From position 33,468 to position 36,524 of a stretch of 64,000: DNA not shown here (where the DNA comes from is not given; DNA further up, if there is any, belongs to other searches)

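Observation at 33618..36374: About 918-aa helical-repeat protein with a DUF2325-like tail embedded in the rluB-tpiA core operon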

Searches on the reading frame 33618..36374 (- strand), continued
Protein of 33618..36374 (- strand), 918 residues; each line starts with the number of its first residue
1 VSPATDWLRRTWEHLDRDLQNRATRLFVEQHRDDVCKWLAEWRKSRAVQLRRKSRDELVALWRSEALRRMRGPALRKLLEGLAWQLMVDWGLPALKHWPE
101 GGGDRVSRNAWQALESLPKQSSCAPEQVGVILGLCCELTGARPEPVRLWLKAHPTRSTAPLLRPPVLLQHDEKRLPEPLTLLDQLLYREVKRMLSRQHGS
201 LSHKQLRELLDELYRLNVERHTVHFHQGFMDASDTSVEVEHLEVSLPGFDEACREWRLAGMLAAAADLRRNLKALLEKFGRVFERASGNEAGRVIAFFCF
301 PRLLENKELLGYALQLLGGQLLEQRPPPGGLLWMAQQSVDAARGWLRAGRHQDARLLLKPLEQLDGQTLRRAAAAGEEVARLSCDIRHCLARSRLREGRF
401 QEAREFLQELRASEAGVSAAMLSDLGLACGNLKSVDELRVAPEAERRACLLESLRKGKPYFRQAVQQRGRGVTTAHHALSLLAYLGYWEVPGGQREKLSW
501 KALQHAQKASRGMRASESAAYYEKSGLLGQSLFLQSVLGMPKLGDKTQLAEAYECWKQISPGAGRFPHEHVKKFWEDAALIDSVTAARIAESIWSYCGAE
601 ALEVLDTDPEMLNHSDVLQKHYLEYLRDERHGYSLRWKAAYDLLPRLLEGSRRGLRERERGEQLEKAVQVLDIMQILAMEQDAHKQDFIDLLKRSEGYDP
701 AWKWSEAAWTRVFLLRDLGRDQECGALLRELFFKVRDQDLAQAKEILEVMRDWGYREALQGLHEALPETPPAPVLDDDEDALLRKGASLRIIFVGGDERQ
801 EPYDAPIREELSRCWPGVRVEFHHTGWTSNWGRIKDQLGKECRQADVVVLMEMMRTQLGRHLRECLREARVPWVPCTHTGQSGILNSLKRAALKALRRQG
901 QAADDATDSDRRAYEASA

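Call 39: search_protein_families(library=pfam, proteins=[L013:12025-15549:+, L013:15546-21734:+, L004:3219-6602:+, L023:3376-6792:+, L023:9772-11676:+], max_evalue=0.001)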
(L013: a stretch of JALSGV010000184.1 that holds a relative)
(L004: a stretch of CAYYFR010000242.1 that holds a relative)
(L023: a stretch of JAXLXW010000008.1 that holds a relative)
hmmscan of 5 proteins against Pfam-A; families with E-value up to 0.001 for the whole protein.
L013:12025-15549:+ (1174 aa): 0 families

L013:15546-21734:+ (2062 aa): 5 families
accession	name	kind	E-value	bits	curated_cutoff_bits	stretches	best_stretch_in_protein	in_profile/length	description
PF00270.35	DEAD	-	1e-22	81.1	26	1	105-302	2-161/167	DEAD/DEAH box helicase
PF00271.37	Helicase_C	-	3.9e-10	40.4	23.5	1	1030-1100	40-110/110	Helicase conserved C-terminal domain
PF09369.15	MZB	-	4.9e-10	40.4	24.2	1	1565-1645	2-80/80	MrfA Zn-binding domain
PF04851.21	ResIII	-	1.6e-05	25.3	22.5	1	103-289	4-162/164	Type III restriction enzyme, res subunit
PF23458.2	DUF7130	-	0.00013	22.2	35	1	1365-1411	39-86/89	Domain of unknown function (DUF7130)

L004:3219-6602:+ (1127 aa): 7 families
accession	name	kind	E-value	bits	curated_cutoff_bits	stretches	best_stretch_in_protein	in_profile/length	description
PF13482.12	RNase_H_2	-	3.1e-29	102.5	22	1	319-495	1-164/165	RNase_H superfamily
PF13087.12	AAA_12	-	6.5e-29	101.3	27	1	919-1100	14-193/195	AAA domain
PF13086.12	AAA_11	-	2.7e-10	40.9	27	1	837-891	194-251/257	AAA domain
PF13604.12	AAA_30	-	2.2e-09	37.8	27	1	732-892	10-130/191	AAA domain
PF13245.12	AAA_19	-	8.6e-06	26.4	25.1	1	735-890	5-129/134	AAA domain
PF01443.25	Viral_helicase1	-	4.1e-05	23.9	21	0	854-891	59-98/228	Viral superfamily 1 RNA helicase core domain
PF13538.12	UvrD_C_2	-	0.0008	19.7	27.4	0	1043-1095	2-49/52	UvrD-like helicase C-terminal domain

L023:3376-6792:+ (1138 aa): 5 families
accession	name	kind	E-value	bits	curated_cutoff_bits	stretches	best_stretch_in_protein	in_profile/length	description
PF18766.7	SWI2_SNF2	-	2e-64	217.7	26.7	1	354-556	16-218/221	SWI2/SNF2 ATPase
PF04313.20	HSDR_N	-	8.2e-34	117.6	25.1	1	12-223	6-196/198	Type I restriction enzyme R protein N terminus (HSDR_N)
PF11867.13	T1RH-like_C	-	1.1e-27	97.7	26.8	1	809-1100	11-302/329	Type I restriction enzyme HindI endonuclease subunit-like, C-terminal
PF22679.2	T1R_D3-like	-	3.3e-19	70.3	27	1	710-778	87-157/158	Type I restriction enzyme subunit R domain 3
PF04851.21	ResIII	-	1.4e-18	67.8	22.5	1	358-494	25-163/164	Type III restriction enzyme, res subunit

L023:9772-11676:+ (634 aa): 0 families

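Call 45: search_solved_structures(query=A3, max_evalue=10, show_alignments=2)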
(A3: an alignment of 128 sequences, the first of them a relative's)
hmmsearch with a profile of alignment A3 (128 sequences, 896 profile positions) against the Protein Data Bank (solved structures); distinct sequences matched with E-value up to 10: 60.
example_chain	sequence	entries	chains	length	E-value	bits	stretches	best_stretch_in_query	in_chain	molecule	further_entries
5i9g_C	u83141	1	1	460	8.9e-09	37.5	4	294-379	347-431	pentatricopeptide repeat protein dPPR-U8C2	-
5i9d_A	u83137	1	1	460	2.5e-08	35.9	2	294-379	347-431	pentatricopeptide repeat protein dPPR-U8A2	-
5i9h_A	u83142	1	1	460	2.7e-08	35.9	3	294-379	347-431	pentatricopeptide repeat protein dPPR-U8G2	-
5i9f_A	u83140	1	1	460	2.7e-08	35.9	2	294-379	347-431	pentatricopeptide repeat protein dPPR-U10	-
5oj8_A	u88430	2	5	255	1.4e-07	33.5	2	285-427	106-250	Kinesin light chain 1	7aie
7ai4_A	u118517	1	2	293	3.4e-07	32.2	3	284-428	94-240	Isoform C of Kinesin light chain 1,Isoform C of Kinesin light chain 1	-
3nf1_A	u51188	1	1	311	3.8e-07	32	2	284-429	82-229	Kinesin light chain 1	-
6een_D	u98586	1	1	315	3.8e-06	28.8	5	294-377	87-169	Designer Pentatricopeptide Protein dPPR10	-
3ceq_A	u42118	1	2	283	7.4e-06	27.8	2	284-434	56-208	Kinesin light chain 2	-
6fuz_A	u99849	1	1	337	1.8e-05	26.6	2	286-429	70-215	Kinesin light chain 1,Kinesin light chain 1,C-Jun-amino-terminal kinase-interacting protei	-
6fv0_A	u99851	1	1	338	1.8e-05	26.5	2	286-429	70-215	Kinesin light chain 1,Torsin-1A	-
6swu_A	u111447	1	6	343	1.9e-05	26.4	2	286-429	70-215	Kinesin light chain 1,Kinesin light chain 1,TPR domain of kinesin light chain 1 in complex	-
3edt_B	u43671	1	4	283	3.7e-05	25.5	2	284-434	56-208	Kinesin light chain 2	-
6ejn_A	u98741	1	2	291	6.7e-05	24.6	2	284-429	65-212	Kinesin light chain 2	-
6f9i_A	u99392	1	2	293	7e-05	24.6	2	284-429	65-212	Kinesin light chain 2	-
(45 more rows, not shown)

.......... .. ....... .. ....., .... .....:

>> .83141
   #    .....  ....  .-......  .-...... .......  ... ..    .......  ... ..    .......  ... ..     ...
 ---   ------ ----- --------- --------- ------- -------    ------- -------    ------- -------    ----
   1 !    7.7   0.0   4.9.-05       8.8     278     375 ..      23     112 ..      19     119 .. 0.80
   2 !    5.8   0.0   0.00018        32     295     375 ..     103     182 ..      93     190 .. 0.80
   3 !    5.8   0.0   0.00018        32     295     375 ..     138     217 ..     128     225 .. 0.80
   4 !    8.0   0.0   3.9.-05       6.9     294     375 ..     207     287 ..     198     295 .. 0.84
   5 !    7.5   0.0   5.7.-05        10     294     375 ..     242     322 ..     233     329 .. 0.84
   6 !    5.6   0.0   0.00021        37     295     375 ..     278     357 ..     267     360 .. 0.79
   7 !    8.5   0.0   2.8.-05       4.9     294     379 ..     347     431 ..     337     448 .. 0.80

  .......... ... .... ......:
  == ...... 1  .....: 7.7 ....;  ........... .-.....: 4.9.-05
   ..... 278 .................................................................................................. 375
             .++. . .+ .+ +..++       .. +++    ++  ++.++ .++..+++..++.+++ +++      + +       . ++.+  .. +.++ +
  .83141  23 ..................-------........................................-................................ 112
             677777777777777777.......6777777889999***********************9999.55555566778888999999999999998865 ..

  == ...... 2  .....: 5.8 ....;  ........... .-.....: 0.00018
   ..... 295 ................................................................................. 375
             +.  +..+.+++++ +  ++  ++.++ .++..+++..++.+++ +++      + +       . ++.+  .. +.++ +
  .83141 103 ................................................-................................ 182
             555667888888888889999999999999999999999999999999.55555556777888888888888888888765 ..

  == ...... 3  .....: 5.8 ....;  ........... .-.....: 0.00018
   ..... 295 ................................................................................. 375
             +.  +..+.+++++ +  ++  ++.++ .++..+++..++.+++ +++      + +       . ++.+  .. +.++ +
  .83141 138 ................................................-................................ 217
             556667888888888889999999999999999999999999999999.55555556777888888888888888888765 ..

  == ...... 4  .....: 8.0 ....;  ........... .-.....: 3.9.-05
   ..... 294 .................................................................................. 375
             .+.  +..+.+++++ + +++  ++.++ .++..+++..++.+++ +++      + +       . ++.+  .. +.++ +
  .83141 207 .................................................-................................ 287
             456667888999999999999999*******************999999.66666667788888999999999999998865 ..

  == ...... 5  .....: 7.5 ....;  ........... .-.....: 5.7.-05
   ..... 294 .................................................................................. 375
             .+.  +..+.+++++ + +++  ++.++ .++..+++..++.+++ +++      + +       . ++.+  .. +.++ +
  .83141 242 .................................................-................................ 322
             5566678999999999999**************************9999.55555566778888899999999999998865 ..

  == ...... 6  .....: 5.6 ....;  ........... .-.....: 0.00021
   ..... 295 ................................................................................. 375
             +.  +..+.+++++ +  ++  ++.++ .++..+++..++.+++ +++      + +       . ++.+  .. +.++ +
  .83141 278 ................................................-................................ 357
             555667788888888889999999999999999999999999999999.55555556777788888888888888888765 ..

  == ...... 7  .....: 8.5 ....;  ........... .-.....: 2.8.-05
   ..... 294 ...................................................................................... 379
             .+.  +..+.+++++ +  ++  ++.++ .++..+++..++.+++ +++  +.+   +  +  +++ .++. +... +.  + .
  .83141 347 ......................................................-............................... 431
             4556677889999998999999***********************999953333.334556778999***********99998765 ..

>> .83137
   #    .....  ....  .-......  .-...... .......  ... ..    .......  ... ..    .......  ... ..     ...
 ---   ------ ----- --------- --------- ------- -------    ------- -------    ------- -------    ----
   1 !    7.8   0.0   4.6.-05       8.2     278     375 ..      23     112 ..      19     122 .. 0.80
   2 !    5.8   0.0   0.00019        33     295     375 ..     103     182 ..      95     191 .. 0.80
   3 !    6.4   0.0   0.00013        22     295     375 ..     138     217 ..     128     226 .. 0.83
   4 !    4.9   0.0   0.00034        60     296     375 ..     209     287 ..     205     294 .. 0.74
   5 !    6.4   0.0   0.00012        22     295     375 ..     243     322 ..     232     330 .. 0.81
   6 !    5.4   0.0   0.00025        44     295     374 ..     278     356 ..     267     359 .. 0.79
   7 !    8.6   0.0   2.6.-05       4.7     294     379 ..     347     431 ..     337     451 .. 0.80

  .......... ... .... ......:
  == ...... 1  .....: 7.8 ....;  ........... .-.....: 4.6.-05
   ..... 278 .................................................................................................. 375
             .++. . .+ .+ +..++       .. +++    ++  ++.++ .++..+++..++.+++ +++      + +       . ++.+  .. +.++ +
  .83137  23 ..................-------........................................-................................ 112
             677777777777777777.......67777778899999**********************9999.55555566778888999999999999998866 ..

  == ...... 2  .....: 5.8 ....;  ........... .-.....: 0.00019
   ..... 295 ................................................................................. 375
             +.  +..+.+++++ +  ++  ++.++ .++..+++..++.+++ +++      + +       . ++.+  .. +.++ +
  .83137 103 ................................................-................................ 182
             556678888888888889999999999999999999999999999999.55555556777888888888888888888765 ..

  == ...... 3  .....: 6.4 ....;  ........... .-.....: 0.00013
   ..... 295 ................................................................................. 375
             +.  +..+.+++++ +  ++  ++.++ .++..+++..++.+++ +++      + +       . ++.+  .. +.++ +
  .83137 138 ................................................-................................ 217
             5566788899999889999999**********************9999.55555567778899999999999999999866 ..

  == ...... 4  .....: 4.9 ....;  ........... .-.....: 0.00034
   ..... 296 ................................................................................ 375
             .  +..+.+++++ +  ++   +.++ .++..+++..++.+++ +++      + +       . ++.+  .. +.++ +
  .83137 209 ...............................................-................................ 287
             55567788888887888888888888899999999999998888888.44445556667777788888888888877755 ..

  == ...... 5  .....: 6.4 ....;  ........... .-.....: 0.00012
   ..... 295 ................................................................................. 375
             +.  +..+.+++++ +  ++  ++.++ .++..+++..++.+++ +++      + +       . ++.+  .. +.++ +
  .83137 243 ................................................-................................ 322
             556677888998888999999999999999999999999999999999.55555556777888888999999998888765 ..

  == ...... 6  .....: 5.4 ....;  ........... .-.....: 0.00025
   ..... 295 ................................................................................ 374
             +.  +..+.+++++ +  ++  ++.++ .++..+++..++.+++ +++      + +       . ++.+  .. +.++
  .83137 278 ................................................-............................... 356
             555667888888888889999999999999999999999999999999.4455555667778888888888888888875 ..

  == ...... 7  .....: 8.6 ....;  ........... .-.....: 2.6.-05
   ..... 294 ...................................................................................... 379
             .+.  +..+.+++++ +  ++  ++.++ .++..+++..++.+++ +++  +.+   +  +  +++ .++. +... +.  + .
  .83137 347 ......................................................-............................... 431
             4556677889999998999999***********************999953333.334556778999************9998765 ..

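Call 49: find_related_loci(query=A2, collection=viral_contigs, flank=10000)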
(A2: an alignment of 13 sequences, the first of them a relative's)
Query A2 (918 aa) in viral_contigs; peptide patterns used: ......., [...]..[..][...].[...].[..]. (x = any residue, [..] = any of these).
24 stretches matched a pattern, but none encodes a relative of the query by tblastn (E <= 1e-3).

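Call 50: find_related_loci(query=A2, collection=metagenome_contigs, flank=10000)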
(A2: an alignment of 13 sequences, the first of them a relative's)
Query A2 (918 aa) in metagenome_contigs; peptide patterns used: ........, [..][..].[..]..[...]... (x = any residue, [..] = any of these).
67 stretches matched a pattern; 15 encode a relative of the query (tblastn E <= 1e-3); 15 distinct loci.
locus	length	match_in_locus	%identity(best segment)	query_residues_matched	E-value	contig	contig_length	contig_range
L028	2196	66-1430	40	421-891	2e-96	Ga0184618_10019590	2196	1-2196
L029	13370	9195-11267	33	181-899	6e-88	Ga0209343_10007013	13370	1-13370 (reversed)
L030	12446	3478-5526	33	182-892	3e-87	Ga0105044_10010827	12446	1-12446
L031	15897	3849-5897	33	182-892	3e-87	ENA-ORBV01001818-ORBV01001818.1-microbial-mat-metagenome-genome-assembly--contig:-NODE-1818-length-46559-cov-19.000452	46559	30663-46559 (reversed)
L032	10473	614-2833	33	144-910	3e-86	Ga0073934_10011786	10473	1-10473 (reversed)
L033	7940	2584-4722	33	179-915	8e-85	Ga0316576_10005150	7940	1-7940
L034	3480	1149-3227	32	179-896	2e-84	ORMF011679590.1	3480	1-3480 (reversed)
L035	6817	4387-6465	33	175-896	4e-79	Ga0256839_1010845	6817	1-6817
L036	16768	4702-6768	33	179-892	3e-78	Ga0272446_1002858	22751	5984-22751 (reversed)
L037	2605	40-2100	30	189-899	2e-80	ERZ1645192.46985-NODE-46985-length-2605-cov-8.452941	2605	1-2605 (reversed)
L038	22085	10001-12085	35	173-892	3e-100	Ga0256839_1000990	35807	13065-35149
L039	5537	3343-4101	33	641-900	2e-36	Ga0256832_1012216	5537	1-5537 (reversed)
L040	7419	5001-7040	35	179-891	2e-31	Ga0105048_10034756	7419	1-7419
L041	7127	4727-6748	25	179-891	3e-25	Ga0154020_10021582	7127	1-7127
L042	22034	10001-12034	24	179-895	2e-30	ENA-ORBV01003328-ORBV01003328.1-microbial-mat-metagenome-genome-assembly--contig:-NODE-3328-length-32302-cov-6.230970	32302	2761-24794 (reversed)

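Call 51: find_homologous_proteins(query=A4, max_evalue=1e-10)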
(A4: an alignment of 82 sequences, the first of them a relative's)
Query A4 (82 sequences) (918 aa, profile of the alignment): 1 proteins with E <= 1e-10 among 8000 candidates.
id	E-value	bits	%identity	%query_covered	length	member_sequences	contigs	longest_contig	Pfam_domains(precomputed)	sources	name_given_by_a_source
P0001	8.2e-208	711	100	100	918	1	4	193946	-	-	-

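Call 59: predict_structure(alignment_id=A4)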
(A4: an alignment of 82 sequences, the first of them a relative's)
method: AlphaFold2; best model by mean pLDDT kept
length: 918 residues; sequences in the alignment: 82
mean_pLDDT: 89.0   pTM: 0.79
mean pLDDT of the five models: 89.0, 88.2, 87.5, 87.3, 86.8
residues with pLDDT >= 90: 644; 70-90: 189; 50-70: 62; < 50: 23
segments of 3 or more residues with pLDDT < 50: 101-103, 156-171
pLDDT, mean of each block of 10 residues (from residue 1): 62 85 91 91 86 93 76 79 82 60 55 71 76 76 67 53 37 73 93 94 96 93 95 92 94 97 95 97 96 95 96 96 78 93 95 96 77 74 93 97 96 86 98 97 97 98 92 96 97 93 98 95 96 97 87 97 94 95 96 93 84 94 95 95 95 93 95 95 98 97 95 96 97 93 90 93 89 73 96 94 97 97 85 90 97 83 94 91 93 94 84 81
secondary structure, 60 per line:
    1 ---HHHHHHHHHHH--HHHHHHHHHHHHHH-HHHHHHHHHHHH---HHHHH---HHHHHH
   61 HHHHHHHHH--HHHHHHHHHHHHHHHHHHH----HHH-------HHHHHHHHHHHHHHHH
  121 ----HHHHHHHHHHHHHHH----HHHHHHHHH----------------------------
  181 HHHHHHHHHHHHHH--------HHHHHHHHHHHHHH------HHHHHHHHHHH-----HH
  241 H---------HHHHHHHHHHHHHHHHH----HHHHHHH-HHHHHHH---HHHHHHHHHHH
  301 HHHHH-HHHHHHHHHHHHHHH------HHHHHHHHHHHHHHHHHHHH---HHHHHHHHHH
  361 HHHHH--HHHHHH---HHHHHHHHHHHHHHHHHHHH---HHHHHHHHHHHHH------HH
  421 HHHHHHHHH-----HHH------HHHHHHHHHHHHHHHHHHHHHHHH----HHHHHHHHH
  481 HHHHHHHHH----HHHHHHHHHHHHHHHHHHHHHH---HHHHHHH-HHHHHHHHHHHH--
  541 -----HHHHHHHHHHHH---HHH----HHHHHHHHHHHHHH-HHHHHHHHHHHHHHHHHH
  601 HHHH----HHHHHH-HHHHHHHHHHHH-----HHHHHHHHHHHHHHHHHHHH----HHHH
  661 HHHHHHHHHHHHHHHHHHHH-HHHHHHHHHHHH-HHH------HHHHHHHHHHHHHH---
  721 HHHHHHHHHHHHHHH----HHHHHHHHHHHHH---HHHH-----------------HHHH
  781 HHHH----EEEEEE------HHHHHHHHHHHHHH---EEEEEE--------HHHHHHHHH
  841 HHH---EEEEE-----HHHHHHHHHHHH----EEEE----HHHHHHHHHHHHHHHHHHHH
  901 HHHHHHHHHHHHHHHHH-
elements in order (helices of 4 or more, strands of 3 or more residues): H4-14 H17-30 H32-43 H47-51 H55-69 H72-90 H105-120 H125-139 H144-152 H181-194 H203-216 H223-233 H251-267 H272-278 H280-286 H290-305 H307-321 H328-347 H351-365 H368-373 H377-396 H400-412 H419-429 H444-467 H472-489 H494-515 H519-525 H527-538 H546-557 H568-581 H583-604 H609-614 H616-627 H633-652 H657-680 H682-693 H704-717 H721-735 H740-752 H756-759 H777-784 E789-794 H801-814 E818-823 H832-843 E847-851 H857-868 E873-876 H881-917
